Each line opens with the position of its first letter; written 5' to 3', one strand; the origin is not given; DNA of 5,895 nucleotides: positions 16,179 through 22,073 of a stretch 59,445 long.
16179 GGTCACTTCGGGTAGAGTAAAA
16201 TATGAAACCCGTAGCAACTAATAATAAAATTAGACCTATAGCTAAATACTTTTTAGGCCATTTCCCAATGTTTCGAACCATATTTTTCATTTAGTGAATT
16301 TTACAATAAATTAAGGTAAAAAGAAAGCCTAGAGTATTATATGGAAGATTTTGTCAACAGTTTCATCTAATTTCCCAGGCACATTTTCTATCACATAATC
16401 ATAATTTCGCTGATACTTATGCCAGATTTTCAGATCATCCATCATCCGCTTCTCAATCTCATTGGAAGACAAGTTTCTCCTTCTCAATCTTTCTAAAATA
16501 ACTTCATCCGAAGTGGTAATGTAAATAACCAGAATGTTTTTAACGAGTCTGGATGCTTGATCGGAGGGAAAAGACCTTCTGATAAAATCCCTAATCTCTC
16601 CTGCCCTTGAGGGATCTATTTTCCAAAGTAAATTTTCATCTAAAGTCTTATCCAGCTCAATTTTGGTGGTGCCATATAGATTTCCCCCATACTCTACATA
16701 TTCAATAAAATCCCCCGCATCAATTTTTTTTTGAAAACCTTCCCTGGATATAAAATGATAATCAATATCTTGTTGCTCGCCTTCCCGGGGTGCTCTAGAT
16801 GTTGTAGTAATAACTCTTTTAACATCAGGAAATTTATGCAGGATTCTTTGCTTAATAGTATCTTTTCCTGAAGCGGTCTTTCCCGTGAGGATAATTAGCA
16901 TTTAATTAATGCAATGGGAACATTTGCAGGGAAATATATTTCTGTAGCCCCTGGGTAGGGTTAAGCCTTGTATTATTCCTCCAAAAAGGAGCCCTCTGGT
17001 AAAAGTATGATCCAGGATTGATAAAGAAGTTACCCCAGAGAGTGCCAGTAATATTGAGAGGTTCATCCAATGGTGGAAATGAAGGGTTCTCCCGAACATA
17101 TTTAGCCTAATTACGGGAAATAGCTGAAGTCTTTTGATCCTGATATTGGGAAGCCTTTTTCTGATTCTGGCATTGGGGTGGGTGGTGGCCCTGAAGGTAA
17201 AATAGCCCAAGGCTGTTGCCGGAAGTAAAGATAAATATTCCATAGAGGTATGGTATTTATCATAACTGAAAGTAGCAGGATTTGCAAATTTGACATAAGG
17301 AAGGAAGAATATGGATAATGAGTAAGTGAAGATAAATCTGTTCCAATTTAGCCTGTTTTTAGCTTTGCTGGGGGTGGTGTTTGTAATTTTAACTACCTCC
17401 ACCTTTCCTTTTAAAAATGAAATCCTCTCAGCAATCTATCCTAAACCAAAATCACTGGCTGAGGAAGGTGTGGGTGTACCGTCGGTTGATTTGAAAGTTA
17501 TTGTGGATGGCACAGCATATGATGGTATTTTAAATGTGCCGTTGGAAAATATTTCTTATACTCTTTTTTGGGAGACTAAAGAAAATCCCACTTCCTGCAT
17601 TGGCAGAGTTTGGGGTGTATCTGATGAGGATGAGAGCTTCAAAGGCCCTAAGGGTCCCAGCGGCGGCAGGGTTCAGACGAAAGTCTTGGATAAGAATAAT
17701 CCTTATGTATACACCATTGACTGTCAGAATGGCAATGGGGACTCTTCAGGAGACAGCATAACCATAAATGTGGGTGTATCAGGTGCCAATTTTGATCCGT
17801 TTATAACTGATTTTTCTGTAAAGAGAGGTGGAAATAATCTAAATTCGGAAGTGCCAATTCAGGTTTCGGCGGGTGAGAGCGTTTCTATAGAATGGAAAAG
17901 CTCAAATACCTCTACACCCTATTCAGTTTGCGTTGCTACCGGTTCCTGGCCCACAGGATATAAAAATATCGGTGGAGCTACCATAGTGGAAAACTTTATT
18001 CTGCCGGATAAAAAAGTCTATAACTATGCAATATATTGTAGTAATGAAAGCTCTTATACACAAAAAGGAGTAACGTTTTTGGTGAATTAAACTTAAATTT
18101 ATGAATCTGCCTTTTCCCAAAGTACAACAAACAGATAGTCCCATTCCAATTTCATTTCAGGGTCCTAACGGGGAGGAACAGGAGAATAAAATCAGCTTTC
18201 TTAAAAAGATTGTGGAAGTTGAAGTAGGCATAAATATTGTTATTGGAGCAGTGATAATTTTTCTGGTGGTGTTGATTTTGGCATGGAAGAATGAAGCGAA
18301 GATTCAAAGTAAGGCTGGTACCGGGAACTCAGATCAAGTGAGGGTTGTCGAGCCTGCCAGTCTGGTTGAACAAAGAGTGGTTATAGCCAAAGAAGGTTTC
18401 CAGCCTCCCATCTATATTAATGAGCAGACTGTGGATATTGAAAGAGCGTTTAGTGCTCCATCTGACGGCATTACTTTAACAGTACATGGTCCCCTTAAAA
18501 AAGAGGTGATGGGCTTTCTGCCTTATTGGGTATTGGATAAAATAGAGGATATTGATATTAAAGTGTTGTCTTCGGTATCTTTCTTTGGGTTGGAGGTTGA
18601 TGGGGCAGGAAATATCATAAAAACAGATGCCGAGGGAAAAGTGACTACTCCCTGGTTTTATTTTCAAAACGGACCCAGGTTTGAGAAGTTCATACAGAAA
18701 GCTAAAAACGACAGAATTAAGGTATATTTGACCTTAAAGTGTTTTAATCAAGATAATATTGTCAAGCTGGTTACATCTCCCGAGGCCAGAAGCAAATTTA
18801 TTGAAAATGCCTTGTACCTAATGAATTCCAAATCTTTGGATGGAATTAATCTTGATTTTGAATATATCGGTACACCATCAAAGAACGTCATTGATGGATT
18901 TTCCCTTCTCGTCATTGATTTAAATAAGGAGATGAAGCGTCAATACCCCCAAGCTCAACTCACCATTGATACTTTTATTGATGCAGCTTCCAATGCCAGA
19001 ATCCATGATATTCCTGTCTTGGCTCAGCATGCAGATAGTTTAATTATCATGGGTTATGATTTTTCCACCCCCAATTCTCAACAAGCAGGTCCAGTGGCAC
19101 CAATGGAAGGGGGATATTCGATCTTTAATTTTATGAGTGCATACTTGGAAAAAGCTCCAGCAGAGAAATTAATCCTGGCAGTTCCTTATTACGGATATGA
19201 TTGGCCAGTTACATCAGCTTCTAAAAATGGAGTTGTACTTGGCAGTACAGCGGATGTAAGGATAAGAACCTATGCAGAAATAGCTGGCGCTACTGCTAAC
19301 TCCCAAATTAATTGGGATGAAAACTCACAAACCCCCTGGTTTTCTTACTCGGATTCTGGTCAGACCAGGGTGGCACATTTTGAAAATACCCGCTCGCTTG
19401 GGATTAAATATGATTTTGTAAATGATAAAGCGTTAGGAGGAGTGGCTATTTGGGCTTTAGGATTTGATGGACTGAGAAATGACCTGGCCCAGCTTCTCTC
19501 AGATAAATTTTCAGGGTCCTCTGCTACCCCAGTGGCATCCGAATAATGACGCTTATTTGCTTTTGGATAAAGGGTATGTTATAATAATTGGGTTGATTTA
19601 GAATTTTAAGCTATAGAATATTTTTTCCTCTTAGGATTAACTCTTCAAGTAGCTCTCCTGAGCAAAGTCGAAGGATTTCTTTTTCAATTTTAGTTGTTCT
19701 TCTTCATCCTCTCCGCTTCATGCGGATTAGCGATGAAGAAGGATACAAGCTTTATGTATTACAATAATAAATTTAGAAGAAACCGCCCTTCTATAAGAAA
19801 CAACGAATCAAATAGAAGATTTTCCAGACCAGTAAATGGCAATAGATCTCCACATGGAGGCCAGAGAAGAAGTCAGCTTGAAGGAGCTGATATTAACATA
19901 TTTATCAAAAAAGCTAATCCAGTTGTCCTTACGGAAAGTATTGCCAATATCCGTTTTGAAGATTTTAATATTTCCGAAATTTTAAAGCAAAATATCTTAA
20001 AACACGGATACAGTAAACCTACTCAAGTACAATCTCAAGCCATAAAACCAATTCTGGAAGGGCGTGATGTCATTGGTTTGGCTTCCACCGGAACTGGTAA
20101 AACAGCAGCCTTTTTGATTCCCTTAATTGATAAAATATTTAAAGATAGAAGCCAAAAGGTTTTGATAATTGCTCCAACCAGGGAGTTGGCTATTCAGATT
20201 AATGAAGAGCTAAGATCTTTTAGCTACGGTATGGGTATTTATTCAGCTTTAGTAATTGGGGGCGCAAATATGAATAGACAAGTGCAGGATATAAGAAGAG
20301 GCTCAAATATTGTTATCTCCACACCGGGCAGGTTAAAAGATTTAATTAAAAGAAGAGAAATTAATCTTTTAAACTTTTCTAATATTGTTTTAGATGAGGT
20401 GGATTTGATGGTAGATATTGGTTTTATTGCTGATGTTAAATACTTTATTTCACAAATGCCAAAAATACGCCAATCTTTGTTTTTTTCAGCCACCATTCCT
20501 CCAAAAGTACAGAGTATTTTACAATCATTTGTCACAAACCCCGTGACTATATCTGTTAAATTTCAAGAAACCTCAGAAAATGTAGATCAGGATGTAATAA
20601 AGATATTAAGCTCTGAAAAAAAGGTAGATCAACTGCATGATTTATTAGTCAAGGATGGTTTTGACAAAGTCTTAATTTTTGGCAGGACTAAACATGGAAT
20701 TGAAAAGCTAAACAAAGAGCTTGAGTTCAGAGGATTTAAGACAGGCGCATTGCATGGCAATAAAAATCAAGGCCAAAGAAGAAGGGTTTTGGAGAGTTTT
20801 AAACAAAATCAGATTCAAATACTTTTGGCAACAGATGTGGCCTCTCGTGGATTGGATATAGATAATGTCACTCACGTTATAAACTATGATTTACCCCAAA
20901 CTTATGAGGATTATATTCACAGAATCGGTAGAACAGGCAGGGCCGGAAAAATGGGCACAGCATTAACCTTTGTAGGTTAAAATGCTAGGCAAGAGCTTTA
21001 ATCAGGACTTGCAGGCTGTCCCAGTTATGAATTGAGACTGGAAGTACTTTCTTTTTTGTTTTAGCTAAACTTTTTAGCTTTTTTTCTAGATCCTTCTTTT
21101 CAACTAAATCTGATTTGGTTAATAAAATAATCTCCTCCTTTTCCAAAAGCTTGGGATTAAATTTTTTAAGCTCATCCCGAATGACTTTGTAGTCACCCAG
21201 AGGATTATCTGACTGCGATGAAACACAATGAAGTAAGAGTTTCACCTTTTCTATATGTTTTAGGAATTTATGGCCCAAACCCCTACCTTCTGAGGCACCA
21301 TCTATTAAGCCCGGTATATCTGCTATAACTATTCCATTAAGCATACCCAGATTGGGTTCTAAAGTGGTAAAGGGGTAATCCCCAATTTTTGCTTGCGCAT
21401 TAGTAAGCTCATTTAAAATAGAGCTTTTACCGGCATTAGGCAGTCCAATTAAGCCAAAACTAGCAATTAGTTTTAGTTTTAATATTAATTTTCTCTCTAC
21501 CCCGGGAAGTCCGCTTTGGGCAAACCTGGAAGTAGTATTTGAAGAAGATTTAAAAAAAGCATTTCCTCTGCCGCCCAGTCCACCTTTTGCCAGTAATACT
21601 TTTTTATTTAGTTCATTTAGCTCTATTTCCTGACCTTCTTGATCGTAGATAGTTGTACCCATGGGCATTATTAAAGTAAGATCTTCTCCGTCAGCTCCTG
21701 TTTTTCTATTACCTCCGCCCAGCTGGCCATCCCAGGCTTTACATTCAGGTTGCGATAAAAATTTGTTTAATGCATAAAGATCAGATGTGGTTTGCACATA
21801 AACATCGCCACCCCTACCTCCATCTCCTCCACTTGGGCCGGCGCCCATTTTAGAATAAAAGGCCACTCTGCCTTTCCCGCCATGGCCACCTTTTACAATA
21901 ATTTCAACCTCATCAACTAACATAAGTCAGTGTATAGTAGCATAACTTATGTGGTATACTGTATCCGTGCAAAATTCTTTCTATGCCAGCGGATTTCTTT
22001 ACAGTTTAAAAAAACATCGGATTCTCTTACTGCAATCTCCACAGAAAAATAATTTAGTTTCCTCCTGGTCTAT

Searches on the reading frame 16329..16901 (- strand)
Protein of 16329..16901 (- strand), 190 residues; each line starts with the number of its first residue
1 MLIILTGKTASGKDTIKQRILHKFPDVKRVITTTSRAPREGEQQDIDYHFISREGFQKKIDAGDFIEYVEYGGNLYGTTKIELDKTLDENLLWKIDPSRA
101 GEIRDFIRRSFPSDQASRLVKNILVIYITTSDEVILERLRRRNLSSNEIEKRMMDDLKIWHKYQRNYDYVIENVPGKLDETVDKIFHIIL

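Call 43: search_protein_families(library=pfam, proteins=[window:16329-16901:-], max_evalue=0.001)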
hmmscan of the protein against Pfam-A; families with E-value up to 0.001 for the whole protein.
window:16329-16901:- (190 aa): 3 families
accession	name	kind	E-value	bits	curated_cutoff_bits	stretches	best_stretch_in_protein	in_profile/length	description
PF00625.27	Guanylate_kin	-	3.8e-24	85.8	25.2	1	2-188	4-178/182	Guanylate kinase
PF13238.12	AAA_18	-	3.5e-05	24.7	29.4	1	3-150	1-119/128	AAA domain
PF13671.12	AAA_33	-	0.00056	20.7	27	0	122-156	98-135/143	AAA domain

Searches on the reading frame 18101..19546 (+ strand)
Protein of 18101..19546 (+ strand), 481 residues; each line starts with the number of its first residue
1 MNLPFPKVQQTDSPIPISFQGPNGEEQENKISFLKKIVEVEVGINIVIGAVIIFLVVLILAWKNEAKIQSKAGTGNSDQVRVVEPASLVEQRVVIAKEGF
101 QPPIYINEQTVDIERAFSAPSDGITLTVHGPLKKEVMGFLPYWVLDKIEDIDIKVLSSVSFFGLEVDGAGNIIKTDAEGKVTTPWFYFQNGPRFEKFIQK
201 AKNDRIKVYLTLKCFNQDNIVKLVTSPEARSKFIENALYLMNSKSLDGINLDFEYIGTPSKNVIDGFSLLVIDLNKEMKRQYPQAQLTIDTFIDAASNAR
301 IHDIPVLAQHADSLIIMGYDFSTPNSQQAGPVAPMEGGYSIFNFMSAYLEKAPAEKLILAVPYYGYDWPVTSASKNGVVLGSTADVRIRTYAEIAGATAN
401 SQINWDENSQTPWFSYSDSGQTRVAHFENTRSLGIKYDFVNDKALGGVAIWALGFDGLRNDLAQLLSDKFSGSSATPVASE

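Call 43: search_protein_families(library=pfam, proteins=[window:18101-19546:+], max_evalue=0.001)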
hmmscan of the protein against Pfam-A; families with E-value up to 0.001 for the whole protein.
window:18101-19546:+ (481 aa): 1 family
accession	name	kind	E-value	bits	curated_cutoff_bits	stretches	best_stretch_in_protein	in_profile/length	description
PF00704.34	Glyco_hydro_18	-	9.6e-39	134.3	29.6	1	157-456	24-317/317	Glycosyl hydrolases family 18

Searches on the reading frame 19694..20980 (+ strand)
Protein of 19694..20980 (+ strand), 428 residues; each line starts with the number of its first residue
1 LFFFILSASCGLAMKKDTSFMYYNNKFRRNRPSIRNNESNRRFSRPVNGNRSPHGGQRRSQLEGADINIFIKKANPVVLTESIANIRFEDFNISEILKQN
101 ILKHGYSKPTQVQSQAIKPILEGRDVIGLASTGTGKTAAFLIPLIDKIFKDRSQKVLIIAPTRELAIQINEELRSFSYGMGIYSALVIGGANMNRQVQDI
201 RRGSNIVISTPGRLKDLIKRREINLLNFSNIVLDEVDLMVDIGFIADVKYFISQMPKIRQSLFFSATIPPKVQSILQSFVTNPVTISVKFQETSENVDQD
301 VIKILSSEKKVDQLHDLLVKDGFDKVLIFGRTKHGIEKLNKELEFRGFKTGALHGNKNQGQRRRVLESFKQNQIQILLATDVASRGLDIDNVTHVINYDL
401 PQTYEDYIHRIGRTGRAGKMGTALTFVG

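Call 44: search_protein_families(library=pfam, proteins=[window:19694-20980:+], max_evalue=0.001)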
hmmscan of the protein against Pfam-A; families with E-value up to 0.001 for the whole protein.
window:19694-20980:+ (428 aa): 4 families
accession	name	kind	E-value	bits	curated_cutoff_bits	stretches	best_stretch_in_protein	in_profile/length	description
PF00270.35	DEAD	-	1.1e-45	155.8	26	1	110-273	1-165/167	DEAD/DEAH box helicase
PF00271.37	Helicase_C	-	6.8e-34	116.9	23.5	1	310-418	2-110/110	Helicase conserved C-terminal domain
PF04851.21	ResIII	-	4.3e-09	36.9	22.5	1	108-236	3-134/164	Type III restriction enzyme, res subunit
PF13245.12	AAA_19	-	0.00062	20.4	25.1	0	113-237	1-100/134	AAA domain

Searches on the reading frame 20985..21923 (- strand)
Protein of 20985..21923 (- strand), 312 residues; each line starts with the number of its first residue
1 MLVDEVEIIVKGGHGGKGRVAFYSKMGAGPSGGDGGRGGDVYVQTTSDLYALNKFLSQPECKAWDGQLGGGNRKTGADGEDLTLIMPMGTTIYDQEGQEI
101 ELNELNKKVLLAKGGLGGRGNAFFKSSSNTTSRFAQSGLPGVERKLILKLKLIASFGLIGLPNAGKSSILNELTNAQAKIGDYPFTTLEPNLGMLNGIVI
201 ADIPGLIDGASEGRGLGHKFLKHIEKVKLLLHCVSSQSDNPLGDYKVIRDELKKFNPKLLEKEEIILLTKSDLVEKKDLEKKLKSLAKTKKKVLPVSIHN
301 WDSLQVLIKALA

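Call 44: search_protein_families(library=pfam, proteins=[window:20985-21923:-], max_evalue=0.001)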
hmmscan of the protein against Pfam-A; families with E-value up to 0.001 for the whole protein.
window:20985-21923:- (312 aa): 4 families
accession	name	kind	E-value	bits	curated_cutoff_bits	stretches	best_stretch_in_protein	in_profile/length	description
PF01018.28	GTP1_OBG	-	1.2e-40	139.1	27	1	3-152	1-155/155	GTP1/OBG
PF01926.29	MMR_HSR1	-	6.3e-25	87.9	21.9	1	156-270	2-113/113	50S ribosome-binding GTPase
PF02421.24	FeoB_N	-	5.1e-10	39.5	27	1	156-206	3-57/156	Ferrous iron transport protein B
PF03193.22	RsgA_GTPase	-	0.00072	19.9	30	0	263-311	55-104/174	RsgA GTPase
